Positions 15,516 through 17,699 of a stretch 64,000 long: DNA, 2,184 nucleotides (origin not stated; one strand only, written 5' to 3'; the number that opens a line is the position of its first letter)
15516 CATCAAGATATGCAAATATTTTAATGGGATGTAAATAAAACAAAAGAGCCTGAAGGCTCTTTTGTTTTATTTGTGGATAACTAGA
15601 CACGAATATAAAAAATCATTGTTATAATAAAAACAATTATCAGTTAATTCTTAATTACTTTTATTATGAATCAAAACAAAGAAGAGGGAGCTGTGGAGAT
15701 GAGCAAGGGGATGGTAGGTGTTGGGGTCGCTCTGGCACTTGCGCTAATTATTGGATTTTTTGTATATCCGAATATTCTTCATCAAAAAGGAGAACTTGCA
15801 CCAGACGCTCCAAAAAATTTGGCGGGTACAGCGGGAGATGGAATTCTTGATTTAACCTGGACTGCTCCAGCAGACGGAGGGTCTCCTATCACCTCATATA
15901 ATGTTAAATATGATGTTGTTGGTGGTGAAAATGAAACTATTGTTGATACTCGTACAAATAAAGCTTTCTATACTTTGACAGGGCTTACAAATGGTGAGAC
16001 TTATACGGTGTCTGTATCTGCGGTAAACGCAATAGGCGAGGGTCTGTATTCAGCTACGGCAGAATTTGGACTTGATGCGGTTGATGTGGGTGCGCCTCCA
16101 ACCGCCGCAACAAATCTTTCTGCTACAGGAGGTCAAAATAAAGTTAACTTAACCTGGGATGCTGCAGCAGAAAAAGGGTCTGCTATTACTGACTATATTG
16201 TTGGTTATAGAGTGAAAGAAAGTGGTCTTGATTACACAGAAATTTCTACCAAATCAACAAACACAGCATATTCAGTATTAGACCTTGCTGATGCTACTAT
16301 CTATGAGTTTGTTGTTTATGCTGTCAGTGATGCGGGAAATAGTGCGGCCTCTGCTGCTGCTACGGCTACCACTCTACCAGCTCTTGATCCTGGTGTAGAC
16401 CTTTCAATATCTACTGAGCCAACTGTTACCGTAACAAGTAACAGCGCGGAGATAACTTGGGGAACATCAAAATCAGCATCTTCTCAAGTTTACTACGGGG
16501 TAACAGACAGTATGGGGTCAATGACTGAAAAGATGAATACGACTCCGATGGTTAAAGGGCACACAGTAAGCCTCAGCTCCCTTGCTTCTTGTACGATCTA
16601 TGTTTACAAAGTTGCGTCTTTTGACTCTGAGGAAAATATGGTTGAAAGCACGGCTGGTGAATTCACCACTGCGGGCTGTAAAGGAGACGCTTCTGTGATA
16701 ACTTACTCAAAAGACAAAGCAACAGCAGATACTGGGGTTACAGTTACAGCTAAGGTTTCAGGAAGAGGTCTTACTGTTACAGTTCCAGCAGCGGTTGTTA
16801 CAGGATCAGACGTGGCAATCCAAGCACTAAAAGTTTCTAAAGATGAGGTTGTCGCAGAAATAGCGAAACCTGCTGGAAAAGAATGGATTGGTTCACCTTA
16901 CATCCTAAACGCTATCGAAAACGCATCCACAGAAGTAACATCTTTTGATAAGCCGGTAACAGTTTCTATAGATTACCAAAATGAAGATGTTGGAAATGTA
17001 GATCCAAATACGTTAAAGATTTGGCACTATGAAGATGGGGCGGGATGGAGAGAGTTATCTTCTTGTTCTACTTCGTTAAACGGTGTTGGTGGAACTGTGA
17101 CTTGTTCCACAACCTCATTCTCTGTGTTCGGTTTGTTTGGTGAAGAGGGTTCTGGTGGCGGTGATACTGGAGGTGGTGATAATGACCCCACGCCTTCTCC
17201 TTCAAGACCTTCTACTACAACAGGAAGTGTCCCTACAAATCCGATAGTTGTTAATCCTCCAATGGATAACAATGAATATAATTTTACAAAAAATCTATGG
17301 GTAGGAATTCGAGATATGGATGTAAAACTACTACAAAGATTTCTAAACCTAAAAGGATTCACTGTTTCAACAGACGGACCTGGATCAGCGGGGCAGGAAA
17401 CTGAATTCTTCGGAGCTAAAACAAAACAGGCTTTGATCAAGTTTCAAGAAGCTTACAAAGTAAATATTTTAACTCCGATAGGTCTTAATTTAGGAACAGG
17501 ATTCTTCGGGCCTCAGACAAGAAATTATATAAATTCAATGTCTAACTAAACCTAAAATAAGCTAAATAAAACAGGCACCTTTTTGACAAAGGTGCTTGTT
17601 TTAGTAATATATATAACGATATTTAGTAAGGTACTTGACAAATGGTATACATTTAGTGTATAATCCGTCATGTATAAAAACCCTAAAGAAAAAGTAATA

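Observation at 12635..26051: Tandem locus of seven secreted surface proteins sharing a C-terminal peptidoglycan-binding-like anchor and a Ser-rich SSSSGSR pre-anchor motif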

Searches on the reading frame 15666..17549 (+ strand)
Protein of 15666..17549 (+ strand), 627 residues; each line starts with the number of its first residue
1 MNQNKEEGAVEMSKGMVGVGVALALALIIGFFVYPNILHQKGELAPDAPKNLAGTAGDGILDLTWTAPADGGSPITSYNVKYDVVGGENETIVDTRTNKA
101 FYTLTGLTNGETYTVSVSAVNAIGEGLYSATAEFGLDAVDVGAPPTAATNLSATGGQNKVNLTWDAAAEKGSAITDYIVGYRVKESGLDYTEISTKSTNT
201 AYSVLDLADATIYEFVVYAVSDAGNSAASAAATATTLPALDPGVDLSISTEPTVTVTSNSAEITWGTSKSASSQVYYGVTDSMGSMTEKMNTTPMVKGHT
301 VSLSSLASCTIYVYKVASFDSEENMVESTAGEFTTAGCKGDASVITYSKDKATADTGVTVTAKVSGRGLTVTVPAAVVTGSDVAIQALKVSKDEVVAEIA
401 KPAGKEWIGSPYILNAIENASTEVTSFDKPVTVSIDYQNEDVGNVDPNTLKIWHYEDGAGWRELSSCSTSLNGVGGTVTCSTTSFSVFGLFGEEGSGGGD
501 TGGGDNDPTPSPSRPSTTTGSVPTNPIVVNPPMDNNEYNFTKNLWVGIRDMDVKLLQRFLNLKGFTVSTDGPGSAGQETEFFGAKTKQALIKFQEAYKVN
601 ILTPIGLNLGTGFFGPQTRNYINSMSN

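Call 4: search_protein_families(library=pfam, proteins=[window:15666-17549:+], max_evalue=0.1)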
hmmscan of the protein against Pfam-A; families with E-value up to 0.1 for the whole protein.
window:15666-17549:+ (627 aa): 9 families
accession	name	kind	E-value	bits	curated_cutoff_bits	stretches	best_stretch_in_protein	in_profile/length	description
PF00041.27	fn3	-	8.1e-30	103.3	25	2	48-133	2-82/84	Fibronectin type III domain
PF25059.1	FN3_DSCAM-DSCAML_C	-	1.5e-17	64.1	39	2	159-235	5-80/89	DSCAM/DSCAML C-terminal Fn3-like domain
PF16656.11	Pur_ac_phosph_N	-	3.9e-09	37.4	30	2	255-335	9-93/93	Purple acid Phosphatase, N-terminal domain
PF01471.23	PG_binding_1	-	1.3e-05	25.7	23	1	552-598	4-42/57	Putative peptidoglycan binding domain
PF24421.1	Ig_J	-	0.00086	19.8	29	1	77-136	42-101/104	Tip attachment protein J, Ig-like domain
PF25788.1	Ig_Rha78A_N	-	0.0065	17.1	27.4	0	159-236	19-101/105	Rha78A-like, N-terminal immunoglobulin domain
PF25300.1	Fn3_Dep-1_3rd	-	0.0097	16.2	26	0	61-118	13-70/85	Dep-1 third Fn3-like domain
PF16303.10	DUF4945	-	0.033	14.7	28.4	0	142-220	13-92/115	Domain of unknown function (DUF4945)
PF09294.16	Interfer-bind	-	0.074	13.8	21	0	80-119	42-84/104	Interferon-alpha/beta receptor, fibronectin type III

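Call 14: search_protein_families(library=ncbifam, proteins=[window:15666-17549:+], max_evalue=1)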
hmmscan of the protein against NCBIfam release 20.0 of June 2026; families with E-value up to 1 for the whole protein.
window:15666-17549:+ (627 aa): 0 families
